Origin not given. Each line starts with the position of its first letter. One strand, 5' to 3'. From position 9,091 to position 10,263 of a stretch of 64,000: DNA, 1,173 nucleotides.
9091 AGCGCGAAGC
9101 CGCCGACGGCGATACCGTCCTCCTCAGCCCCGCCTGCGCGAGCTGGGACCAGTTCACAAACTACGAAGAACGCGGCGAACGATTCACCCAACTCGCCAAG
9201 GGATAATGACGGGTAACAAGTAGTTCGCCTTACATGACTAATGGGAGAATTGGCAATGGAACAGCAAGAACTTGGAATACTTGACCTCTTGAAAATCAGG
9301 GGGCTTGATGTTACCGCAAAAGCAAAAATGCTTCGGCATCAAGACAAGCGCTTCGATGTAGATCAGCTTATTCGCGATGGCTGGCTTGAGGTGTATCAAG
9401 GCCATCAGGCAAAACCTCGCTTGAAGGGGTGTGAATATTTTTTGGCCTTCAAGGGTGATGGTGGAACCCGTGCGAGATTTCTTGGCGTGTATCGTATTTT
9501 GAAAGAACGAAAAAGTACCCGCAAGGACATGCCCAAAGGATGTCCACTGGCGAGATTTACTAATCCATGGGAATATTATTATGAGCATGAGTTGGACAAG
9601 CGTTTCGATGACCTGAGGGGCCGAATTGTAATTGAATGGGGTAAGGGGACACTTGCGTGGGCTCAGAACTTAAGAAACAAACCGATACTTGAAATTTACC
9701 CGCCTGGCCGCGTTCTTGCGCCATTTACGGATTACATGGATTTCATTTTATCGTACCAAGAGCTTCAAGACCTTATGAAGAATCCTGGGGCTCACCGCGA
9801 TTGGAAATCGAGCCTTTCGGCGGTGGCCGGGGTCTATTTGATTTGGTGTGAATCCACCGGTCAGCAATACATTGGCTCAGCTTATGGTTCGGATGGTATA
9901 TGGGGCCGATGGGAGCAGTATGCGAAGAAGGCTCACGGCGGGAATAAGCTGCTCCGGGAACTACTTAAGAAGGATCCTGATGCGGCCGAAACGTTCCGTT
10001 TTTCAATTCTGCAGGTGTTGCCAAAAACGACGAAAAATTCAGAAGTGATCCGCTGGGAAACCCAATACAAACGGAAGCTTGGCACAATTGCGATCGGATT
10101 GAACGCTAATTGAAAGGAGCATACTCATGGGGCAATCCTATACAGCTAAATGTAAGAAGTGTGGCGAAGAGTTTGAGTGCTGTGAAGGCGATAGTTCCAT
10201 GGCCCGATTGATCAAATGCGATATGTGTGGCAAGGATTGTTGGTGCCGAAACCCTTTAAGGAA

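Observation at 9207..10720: Low-GC 1.5-kb island after murD encoding an unknown-domain::GIY-YIG nuclease fusion plus a Cys-rich zinc-ribbon protein - candidate uncharacterised defence or selfish module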

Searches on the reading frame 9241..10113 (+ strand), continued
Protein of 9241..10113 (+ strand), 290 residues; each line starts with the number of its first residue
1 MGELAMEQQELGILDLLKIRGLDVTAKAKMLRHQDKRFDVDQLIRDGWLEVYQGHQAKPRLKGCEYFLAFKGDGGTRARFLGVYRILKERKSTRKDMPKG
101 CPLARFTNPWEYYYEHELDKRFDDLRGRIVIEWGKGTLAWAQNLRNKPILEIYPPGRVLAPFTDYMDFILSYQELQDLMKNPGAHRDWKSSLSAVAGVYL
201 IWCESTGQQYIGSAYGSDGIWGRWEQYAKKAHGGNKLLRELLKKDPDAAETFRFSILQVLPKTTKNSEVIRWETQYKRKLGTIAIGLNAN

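Call 86: search_dna_similar(query=window:9256-10113:+, collection=plasmids, mode=protein, max_rows=15)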
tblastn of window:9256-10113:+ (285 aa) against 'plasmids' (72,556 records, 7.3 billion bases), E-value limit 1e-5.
Records with a match: 420; places in all: 422; records where one place covers at least 80% of the query: 103.
Best place of each record, by identity: <60% 420.
By first word of the organism name: Klebsiella 199; Enterobacter 69; Bacillus 33; Lactiplantibacillus 13; Alteromonas 7; Sphingobium 7; Acinetobacter 7; Pediococcus 7; Rhizobium 6; Escherichia 6; and 39 more.
By predicted mobility (MOB-suite, as given by PLSDB): non-mobilizable 257; conjugative 117; mobilizable 46.
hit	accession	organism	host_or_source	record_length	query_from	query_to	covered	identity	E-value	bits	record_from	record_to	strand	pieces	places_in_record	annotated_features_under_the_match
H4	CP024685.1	Bacillus wiedmannii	cell culture,soil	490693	4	285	99%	40.6%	6e-56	201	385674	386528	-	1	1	excinuclease ABC subunit C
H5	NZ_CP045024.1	Bacillus thuringiensis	whole organism,soil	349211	10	285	97%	41.3%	3e-62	219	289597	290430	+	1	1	GIY-YIG nuclease family protein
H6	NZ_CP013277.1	Bacillus thuringiensis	Vectobac,bacterial clone,Commercial ...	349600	10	285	97%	41.3%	3e-62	219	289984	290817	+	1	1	GIY-YIG nuclease family protein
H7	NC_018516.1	Bacillus thuringiensis HD-789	-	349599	10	285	97%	41.3%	3e-62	219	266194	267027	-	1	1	GIY-YIG nuclease family protein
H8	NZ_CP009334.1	Bacillus thuringiensis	-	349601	10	285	97%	41.3%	3e-62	219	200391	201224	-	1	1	GIY-YIG nuclease family protein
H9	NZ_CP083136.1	Bacillus thuringiensis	whole organism,Biopesticide Solbac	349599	10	285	97%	41.3%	3e-62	219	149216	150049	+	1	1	GIY-YIG nuclease family protein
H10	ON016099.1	Bacillus thuringiensis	-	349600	10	285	97%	41.3%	3e-62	219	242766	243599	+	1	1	GIY-YIG nuclease family protein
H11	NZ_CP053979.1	Bacillus thuringiensis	-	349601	10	285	97%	41.3%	3e-62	219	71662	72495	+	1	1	GIY-YIG nuclease family protein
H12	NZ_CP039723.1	Bacillus thuringiensis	whole organism,soil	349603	10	285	97%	41.3%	3e-62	219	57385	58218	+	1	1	GIY-YIG nuclease family protein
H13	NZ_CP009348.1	Bacillus thuringiensis HD1002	Sewage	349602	10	285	97%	41.3%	3e-62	219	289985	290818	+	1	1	GIY-YIG nuclease family protein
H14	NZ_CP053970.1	Bacillus thuringiensis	-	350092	10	285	97%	41.3%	3e-62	219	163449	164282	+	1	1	GIY-YIG nuclease family protein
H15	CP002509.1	Bacillus thuringiensis serovar finitimus YBT-020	-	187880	6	285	98%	39.4%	2e-46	173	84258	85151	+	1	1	excinuclease ABC subunit C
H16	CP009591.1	Bacillus cereus G9241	Human clinical sample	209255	6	285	98%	38.8%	1e-46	174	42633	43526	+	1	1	GIY-YIG catalytic domain protein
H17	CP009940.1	Bacillus cereus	Homo sapiens,Human clinical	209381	6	285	98%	38.8%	1e-46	174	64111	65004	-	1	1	GIY-YIG catalytic domain protein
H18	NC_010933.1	Bacillus cereus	-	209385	6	285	98%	38.8%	1e-46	174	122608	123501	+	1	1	GIY-YIG nuclease family protein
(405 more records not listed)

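Call 88: search_protein_families(library=pfam, proteins=[P0083], max_evalue=0.01)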
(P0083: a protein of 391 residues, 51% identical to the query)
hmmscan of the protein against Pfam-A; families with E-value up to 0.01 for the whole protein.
P0083 (391 aa): 1 family
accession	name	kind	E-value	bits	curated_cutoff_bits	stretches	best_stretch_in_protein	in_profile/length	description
PF01541.30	GIY-YIG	-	0.00074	20.2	22.6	1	298-383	3-74/78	GIY-YIG catalytic domain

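Call 99: search_protein_families(library=padloc, proteins=[L051:7039-8757:+, L048:6861-10421:+, L071:6992-8194:+, L078:6996-7943:+, L056:6900-8360:+, L060:6934-7770:+, L047:6857-7735:+, L025:2707-3228:+, L077:6993-7448:+, L026:6855-7751:+], max_evalue=0.001)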
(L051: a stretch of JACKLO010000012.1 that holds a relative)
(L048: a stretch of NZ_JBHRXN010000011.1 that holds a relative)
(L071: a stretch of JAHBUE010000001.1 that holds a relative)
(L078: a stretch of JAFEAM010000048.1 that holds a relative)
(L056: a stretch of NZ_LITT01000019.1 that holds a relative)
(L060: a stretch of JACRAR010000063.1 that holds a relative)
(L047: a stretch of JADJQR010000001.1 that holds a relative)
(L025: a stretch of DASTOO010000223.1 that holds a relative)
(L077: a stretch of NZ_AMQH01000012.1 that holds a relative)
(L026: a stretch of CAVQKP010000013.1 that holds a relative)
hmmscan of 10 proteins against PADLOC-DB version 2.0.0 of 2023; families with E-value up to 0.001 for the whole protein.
L051:7039-8757:+ (572 aa): 30 families (the best 25 are shown)
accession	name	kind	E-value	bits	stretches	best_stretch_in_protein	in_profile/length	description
PDLC03019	MTase_I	-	1.3e-173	577.7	1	12-569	8-503/932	Type I methyltransferase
PDLC03240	MTase_II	-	2.8e-100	334.6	1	11-568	7-510/511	Type II methyltransferase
PDLC03035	MTase_I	-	3.2e-100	334.6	2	9-487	7-428/653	Type I methyltransferase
PDLC03022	MTase_I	-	4.3e-79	264.8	1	10-538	4-488/857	Type I methyltransferase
PDLC03031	MTase_I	-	2.7e-76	255.5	1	10-535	6-495/834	Type I methyltransferase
PDLC03027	MTase_I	-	1.9e-60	203.3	2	134-565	70-478/810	Type I methyltransferase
PDLC04134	mad2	-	3.1e-51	172.7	1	9-491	138-488/492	mads_2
PDLC03038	MTase_I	-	6.2e-50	167.9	2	134-538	87-465/896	Type I methyltransferase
PDLC03028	MTase_I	-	8.8e-45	151.2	2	200-557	874-1222/1236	Type I methyltransferase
PDLC03029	MTase_I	-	1.6e-44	150.5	1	170-491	132-452/661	Type I methyltransferase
PDLC03021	MTase_I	-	3.5e-44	149.5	1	169-565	121-489/491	Type I methyltransferase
PDLC03039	MTase_I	-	5.2e-40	135.3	1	133-529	84-454/708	Type I methyltransferase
PDLC03020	MTase_I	-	1.9e-37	127.4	2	198-424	160-392/410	Type I methyltransferase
PDLC03032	MTase_I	-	4.5e-36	122.3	2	172-485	114-406/1001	Type I methyltransferase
PDLC03026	MTase_I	-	1.1e-34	118.4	1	149-487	80-397/487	Type I methyltransferase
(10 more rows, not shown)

L048:6861-10421:+ (1186 aa): 46 families (the best 25 are shown)
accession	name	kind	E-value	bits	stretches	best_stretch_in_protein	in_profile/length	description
PDLC03802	RTasHel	-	1.3e-26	91.7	2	354-465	168-272/675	DRT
PDLC00117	GajB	-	5e-24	82.7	2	374-466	211-302/604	UrvD helicase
PDLC00132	GajB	-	9.7e-21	72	1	352-466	188-299/625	UrvD helicase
PDLC00122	GajB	-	3.2e-20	70.5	1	384-468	165-249/502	UrvD helicase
PDLC00103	GajB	-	7.8e-20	69.3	1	382-466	212-295/612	UrvD helicase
PDLC00112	GajB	-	1.5e-19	68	1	340-465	167-294/581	UrvD helicase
PDLC00119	GajB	-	6.8e-19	66.2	1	377-465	214-299/565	UrvD helicase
PDLC00130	GajB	-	1.3e-18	64.7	1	361-470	185-294/589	UrvD helicase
PDLC00114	GajB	-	2.4e-17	60.8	1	372-467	206-300/635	UrvD helicase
PDLC00138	GajB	-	5.6e-17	59.6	1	374-467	213-305/581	UrvD helicase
PDLC00121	GajB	-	6.8e-17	59.2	1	342-465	166-282/565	UrvD helicase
PDLC00123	GajB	-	1.7e-16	57.9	1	383-467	178-260/540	UrvD helicase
PDLC00127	GajB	-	3e-16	57.1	1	370-461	190-284/594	UrvD helicase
PDLC00129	GajB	-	9.9e-16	55.4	1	363-468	209-311/594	UrvD helicase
PDLC00107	GajB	-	6.5e-15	52.7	2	382-428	216-261/587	UrvD helicase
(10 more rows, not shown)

L071:6992-8194:+ (400 aa): 7 families
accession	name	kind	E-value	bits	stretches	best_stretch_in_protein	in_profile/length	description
PDLC04787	PDC-S01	-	1.6e-139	463.3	1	1-399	10-408/412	-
PDLC04789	PDC-S01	-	3.9e-44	149.2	1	1-350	1-341/375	-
PDLC04790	PDC-S01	-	4.3e-26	89.6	1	2-366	12-384/422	-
PDLC04791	PDC-S01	-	4.4e-25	86.2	1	4-342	4-345/395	-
PDLC04786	PDC-S01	-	2.8e-14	50.7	1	22-342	24-380/439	-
PDLC04792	PDC-S01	-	5.5e-09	33.1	1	18-159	19-162/452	-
PDLC04788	PDC-S01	-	1.5e-07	28.7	1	22-339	23-373/448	-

L078:6996-7943:+ (315 aa): 2 families
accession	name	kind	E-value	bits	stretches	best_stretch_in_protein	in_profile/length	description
PDLC05052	PDC-S61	-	1.5e-15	55.5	1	101-291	49-237/253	-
PDLC03797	RTasPDDEXK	-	5.3e-11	40.7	1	181-291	99-201/226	DRT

L056:6900-8360:+ (486 aa): 0 families

L060:6934-7770:+ (278 aa): 0 families

L047:6857-7735:+ (292 aa): 2 families
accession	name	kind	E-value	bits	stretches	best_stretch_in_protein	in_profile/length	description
PDLC04925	PDC-S14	-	8.6e-06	22.9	0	174-206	62-97/301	-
PDLC04923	PDC-S14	-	0.00013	19.2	0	52-78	88-112/320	-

L025:2707-3228:+ (173 aa): 0 families

L077:6993-7448:+ (151 aa): 1 family
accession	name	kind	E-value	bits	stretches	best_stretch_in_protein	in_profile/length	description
PDLC03975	UzuA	-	0.00072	17.3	0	57-92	152-188/277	-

L026:6855-7751:+ (298 aa): 0 families

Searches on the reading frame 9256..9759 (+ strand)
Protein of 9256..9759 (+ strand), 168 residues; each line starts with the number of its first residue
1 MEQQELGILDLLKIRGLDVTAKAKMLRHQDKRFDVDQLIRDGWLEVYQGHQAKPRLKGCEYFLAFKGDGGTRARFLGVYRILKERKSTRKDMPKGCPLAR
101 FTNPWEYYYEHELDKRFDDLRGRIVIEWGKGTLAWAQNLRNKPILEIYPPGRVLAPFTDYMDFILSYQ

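Call 67: search_solved_structures(query=A3, max_evalue=10)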
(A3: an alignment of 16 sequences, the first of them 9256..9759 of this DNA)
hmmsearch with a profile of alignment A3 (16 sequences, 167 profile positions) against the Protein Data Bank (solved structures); distinct sequences matched with E-value up to 10: 7.
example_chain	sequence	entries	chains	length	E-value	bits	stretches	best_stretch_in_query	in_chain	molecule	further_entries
3jqh_A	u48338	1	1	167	0.0048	20.2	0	51-101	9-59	C-type lectin domain family 4 member M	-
9kfx_A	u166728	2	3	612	0.31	14.3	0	113-149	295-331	Synthetic PPR-DYW protein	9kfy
1w1d_A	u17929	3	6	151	0.69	13.2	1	110-153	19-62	3-PHOSPHOINOSITIDE DEPENDENT PROTEIN KINASE-1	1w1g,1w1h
7sfn_A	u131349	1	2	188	0.73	13.1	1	93-134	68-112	OlmO - oligomycin spirocyclase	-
8ad2_A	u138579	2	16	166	0.98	12.7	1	29-63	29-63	Nictaba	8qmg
2vki_A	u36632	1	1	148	1.2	12.4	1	110-149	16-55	3-PHOPSHOINOSITIDE DEPENDENT PROTEIN KINASE 1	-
7deg_B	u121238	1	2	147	1.5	12.1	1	15-47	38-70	Cytochrome oxidase subunit II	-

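Call 68: search_protein_families(library=pfam, alignment_id=A3, max_evalue=10)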
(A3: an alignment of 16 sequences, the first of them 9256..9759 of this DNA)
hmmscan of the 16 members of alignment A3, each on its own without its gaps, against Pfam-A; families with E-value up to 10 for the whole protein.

A. member 1, window:9256-9759:+ (168 aa): 0 families

B. families by the number of members that match (of 16 scanned): 1 family
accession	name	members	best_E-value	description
PF18791.7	Transp_inhibit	1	0.33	Transport inhibitor response 1 protein domain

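Call 76: predict_structure(alignment_id=A3)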
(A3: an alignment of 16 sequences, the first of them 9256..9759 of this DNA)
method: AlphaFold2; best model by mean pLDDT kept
length: 168 residues; sequences in the alignment: 16
mean_pLDDT: 86.5   pTM: 0.80
mean pLDDT of the five models: 86.5, 85.3, 84.4, 83.3, 82.4
residues with pLDDT >= 90: 109; 70-90: 31; 50-70: 25; < 50: 3
segments of 3 or more residues with pLDDT < 50: none
pLDDT, mean of each block of 10 residues (from residue 1): 77 95 94 88 93 95 94 96 94 83 82 95 91 83 91 58 56
secondary structure, 60 per line:
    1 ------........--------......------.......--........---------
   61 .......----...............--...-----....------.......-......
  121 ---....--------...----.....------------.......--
elements in order: H8-14 E23-28 H35-41 H44-49 E61-67 E72-86 H97-100 E107-113 H115-120 E124-127 E136-138 E143-147 H160-166

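Call 87: search_protein_representatives(alignment_id=A3)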
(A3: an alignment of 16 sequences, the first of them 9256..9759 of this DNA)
Query: 16 sequences, 167 profile positions. Proteins with E-value up to 0.001 (for the whole library): 1075; up to 1e-10: 575; up to 1e-30: 98. The best 150 are listed.
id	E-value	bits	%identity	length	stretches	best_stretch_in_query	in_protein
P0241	3.8e-69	248.4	-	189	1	1-166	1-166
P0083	1.9e-66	239.5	-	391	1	5-166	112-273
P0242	1.3e-65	236.8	-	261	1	4-166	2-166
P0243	5.8e-55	202.2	-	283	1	4-167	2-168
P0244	1.9e-53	197.2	-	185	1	3-150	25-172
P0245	4.6e-53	196.0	-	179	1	4-166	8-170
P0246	3.3e-52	193.2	-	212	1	5-167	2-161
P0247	1.8e-50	187.6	-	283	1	4-166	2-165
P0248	1.2e-49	184.9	-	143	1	1-144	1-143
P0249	1.8e-48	181.0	-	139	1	5-140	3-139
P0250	2.1e-48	180.9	-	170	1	4-163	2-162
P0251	2.7e-48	180.5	-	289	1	4-166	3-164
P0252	4.2e-48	179.9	-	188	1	5-167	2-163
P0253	6.6e-47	176.0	-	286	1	5-166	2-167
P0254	6.7e-47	176.0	-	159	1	1-129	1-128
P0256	5.4e-46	173.0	-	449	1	5-166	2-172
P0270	2.7e-40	154.5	-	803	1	5-160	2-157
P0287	3.8e-36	141.0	-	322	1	5-159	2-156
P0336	7.8e-31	123.7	-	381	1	7-152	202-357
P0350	6.1e-30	120.8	-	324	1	7-151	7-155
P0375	1.2e-27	113.3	-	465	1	7-147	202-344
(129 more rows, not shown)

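Call 88: search_protein_families(library=pfam, proteins=[P0270, P0256, P0336, P0375, P0287, P0350, P0241, P0245], max_evalue=0.01)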
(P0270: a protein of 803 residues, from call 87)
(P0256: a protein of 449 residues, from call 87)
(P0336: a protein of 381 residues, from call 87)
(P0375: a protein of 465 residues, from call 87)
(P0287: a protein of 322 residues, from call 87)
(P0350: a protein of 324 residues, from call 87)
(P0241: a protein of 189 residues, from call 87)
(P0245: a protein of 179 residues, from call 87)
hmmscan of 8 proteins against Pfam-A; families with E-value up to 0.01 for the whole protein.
P0270 (803 aa): 0 families

P0256 (449 aa): 2 families
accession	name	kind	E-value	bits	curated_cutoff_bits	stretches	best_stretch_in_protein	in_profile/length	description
PF01541.30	GIY-YIG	-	0.00027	21.6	22.6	1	197-283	3-74/78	GIY-YIG catalytic domain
PF16410.10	DUF5018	-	0.0048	16.2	38.2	1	194-284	252-345/352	Domain of unknown function (DUF5018)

P0336 (381 aa): 0 families

P0375 (465 aa): 0 families

P0287 (322 aa): 0 families

P0350 (324 aa): 2 families
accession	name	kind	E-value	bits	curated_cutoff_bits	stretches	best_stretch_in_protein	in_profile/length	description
PF13391.12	HNH_2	-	3e-13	49.9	21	1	226-278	1-66/66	HNH endonuclease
PF01844.29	HNH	-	6.8e-05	23.4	21.4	1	226-265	1-39/47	HNH endonuclease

P0241 (189 aa): 0 families

P0245 (179 aa): 0 families

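Call 89: search_protein_families(library=padloc, proteins=[P0270, P0336, P0375, P0287, P0350, P0256], max_evalue=0.01)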
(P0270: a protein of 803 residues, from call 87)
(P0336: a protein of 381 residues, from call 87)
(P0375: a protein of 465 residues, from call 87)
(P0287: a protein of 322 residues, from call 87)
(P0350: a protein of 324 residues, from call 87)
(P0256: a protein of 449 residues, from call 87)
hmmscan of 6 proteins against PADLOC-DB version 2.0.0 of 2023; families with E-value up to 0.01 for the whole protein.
P0270 (803 aa): 2 families
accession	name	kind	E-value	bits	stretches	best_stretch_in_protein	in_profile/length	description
PDLC03973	UzuA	-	1.8e-26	91.3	1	2-166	3-163/278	-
PDLC03974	UzuA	-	0.0012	16.4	1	22-143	56-173/310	-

P0336 (381 aa): 1 family
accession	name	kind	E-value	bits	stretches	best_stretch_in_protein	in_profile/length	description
PDLC03973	UzuA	-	2.1e-19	68.2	1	202-342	5-138/278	-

P0375 (465 aa): 2 families
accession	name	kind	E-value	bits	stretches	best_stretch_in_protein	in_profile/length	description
PDLC03973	UzuA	-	4.4e-30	103.2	1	202-347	5-146/278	-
PDLC03974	UzuA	-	1.6e-06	25.8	1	190-344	28-174/310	-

P0287 (322 aa): 2 families
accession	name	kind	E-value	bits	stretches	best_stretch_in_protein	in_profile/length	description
PDLC03973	UzuA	-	6.5e-28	96.1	1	2-147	3-146/278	-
PDLC03974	UzuA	-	2.3e-06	25.3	1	3-143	39-173/310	-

P0350 (324 aa): 6 families
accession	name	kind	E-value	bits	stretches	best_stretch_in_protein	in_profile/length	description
PDLC03973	UzuA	-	5.5e-30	102.9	1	6-162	4-153/278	-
PDLC04132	HNH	-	4.1e-21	73.3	1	168-321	119-270/286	-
PDLC03529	REase_II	-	7.6e-20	69.4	1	194-324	251-382/389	Type II restriction enzyme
PDLC03546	HNH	-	6.3e-15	52.9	1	205-287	152-235/282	Type II restriction enzyme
PDLC03974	UzuA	-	3.4e-08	31.3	1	22-155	54-178/310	-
PDLC00406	SduA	-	0.0011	17.1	1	247-298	70-122/326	DUF4263 domain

P0256 (449 aa): 2 families
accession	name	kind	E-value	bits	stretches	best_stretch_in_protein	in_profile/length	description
PDLC03973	UzuA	-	1.3e-93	311.6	1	2-290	3-277/278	-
PDLC03974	UzuA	-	3e-50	169.4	1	7-290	43-309/310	-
